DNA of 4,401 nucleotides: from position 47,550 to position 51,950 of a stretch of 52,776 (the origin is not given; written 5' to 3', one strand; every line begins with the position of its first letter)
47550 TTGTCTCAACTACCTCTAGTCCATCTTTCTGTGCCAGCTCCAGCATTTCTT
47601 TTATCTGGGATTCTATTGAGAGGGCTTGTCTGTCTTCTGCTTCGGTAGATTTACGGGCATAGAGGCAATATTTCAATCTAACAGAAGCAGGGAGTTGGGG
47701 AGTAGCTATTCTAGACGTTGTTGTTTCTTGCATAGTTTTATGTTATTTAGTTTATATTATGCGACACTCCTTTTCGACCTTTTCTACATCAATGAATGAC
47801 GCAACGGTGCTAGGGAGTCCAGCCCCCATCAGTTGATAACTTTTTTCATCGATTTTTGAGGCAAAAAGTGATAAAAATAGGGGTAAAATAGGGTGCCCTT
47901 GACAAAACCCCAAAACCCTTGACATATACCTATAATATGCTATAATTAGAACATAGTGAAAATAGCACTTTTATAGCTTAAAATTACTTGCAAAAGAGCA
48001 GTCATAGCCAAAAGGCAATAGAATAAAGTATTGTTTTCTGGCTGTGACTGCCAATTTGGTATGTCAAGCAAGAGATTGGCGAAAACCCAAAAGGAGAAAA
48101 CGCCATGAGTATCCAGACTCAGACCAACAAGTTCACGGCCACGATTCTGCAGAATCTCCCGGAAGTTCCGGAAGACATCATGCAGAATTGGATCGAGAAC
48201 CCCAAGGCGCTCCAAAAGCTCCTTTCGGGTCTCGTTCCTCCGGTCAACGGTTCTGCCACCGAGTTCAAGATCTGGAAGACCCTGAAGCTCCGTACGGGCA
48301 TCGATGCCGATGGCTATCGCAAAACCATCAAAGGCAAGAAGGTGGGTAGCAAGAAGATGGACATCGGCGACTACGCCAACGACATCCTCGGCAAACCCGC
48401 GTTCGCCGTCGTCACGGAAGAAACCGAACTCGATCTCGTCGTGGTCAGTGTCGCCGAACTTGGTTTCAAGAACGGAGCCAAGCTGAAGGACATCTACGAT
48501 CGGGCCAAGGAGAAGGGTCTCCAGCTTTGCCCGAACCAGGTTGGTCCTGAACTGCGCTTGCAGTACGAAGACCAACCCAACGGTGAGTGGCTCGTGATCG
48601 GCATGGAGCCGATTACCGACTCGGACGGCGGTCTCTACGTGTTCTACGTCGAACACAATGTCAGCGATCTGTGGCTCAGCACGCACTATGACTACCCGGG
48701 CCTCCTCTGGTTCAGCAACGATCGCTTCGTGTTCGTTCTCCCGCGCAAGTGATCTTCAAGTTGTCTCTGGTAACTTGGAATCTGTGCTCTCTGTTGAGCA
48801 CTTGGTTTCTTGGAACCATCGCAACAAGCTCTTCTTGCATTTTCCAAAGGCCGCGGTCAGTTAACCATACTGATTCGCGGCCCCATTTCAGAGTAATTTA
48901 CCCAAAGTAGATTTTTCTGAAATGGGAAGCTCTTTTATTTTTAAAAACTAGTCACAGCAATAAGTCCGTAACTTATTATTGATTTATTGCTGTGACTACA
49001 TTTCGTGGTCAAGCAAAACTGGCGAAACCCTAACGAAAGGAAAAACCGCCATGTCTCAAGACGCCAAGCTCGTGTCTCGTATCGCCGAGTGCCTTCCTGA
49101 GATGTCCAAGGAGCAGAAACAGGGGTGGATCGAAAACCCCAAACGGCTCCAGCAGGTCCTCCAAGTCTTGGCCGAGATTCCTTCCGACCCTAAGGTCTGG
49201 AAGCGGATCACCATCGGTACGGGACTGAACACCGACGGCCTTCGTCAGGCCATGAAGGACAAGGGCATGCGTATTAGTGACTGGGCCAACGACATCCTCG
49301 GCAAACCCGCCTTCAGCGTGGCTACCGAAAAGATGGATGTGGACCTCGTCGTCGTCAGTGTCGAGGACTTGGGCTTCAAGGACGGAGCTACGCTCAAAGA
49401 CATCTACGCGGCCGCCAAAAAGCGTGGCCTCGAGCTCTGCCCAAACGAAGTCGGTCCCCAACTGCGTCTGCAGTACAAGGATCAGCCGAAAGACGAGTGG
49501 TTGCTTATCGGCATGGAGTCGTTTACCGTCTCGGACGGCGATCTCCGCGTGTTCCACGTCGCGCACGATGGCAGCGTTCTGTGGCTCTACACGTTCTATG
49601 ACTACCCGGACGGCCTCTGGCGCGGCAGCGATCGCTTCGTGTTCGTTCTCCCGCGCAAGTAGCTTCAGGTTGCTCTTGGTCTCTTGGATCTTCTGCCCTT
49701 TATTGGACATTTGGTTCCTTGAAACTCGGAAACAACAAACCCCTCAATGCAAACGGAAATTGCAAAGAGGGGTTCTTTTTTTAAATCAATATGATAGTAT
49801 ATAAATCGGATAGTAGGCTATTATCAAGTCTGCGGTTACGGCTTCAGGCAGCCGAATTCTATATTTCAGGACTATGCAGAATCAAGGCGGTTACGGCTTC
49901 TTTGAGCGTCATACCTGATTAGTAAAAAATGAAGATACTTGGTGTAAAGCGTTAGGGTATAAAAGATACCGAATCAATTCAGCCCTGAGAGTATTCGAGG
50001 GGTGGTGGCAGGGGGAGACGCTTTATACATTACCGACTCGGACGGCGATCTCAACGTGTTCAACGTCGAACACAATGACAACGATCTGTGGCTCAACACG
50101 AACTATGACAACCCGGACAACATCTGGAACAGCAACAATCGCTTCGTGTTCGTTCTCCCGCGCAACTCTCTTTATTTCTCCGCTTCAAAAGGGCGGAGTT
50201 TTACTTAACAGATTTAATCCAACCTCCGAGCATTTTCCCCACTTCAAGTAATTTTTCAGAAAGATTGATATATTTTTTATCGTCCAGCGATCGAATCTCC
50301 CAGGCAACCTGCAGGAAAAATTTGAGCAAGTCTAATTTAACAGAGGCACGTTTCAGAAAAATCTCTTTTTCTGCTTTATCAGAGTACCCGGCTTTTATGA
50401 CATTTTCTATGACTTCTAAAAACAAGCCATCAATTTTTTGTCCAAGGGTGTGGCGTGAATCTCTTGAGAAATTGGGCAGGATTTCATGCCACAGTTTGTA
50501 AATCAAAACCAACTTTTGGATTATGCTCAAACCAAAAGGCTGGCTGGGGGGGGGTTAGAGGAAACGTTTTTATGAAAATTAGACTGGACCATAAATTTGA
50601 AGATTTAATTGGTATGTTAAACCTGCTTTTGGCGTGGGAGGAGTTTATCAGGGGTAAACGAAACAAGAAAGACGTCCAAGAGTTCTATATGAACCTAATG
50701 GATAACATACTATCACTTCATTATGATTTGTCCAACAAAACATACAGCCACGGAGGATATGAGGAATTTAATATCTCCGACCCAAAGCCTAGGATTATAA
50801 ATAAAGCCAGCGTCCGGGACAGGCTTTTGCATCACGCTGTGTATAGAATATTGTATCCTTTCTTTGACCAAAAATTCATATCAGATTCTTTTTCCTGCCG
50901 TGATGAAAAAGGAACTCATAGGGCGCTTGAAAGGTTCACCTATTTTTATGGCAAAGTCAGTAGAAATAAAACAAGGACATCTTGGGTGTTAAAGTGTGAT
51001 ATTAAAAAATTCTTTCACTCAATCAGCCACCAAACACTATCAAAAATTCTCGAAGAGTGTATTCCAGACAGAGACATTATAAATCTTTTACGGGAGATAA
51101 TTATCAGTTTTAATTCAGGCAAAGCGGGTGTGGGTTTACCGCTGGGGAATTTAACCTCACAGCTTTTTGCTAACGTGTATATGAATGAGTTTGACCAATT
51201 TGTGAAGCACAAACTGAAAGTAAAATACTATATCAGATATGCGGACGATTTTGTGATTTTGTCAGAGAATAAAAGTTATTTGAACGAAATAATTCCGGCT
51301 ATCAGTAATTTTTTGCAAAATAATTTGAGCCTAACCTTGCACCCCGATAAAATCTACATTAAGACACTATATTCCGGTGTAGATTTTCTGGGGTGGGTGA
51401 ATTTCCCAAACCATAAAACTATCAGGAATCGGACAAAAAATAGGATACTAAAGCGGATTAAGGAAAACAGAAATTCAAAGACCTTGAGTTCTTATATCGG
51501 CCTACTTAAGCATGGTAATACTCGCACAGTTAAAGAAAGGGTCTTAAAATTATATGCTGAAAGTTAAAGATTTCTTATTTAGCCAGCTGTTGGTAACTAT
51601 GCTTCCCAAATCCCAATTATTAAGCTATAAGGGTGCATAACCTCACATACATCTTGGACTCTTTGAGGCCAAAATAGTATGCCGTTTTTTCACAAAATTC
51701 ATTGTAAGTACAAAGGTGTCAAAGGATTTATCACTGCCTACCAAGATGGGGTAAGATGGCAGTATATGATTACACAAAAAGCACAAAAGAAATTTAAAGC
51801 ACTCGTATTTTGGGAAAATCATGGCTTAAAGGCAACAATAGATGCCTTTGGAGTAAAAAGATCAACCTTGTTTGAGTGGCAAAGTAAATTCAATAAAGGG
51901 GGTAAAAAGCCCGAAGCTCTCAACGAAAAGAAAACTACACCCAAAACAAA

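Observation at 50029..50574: Non-canonical DGR layout: avd is inverted and sits between TR and RT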

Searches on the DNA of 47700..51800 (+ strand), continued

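Call 85: search_with_rna_model(model_id=R1, sources=[L201, L202, L203, L204, L205, L206, L207, L208, L209, L210, L211, L212, L213, L214, L216, L218, L221, L223, L244, L252], max_evalue=1)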
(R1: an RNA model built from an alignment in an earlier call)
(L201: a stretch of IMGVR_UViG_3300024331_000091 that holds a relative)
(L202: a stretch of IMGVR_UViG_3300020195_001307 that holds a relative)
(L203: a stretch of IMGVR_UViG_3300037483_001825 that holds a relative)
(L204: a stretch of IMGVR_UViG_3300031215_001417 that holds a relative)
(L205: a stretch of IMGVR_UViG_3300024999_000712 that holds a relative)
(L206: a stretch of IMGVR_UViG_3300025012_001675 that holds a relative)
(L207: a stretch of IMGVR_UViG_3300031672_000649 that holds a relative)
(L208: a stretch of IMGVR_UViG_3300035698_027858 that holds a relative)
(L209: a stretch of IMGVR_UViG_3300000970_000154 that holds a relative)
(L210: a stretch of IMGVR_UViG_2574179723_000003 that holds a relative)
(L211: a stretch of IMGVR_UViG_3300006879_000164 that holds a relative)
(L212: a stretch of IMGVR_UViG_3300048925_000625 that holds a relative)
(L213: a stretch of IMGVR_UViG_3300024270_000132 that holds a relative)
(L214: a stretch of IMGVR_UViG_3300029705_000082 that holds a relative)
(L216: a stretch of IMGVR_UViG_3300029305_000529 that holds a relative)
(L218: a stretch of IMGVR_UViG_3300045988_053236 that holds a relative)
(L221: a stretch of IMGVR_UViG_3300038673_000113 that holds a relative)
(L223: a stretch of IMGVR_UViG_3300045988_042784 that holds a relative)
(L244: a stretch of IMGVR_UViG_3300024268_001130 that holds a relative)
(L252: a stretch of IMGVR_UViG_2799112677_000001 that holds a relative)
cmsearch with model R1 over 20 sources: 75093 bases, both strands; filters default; matches with E-value up to 1: 7.
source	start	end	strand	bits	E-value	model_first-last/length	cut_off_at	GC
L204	1856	1974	+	95.6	3.6e-19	1-110/110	no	0.36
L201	894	1003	+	85.1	8.4e-17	1-110/110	no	0.42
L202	854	977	+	74.5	1.9e-14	1-110/110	no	0.33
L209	823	973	+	36.1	8e-06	1-110/110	no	0.42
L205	794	947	+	31.4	9.3e-05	1-110/110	no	0.48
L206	794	947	+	31.4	9.3e-05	1-110/110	no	0.48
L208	801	946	+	28.8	0.00034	1-110/110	no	0.4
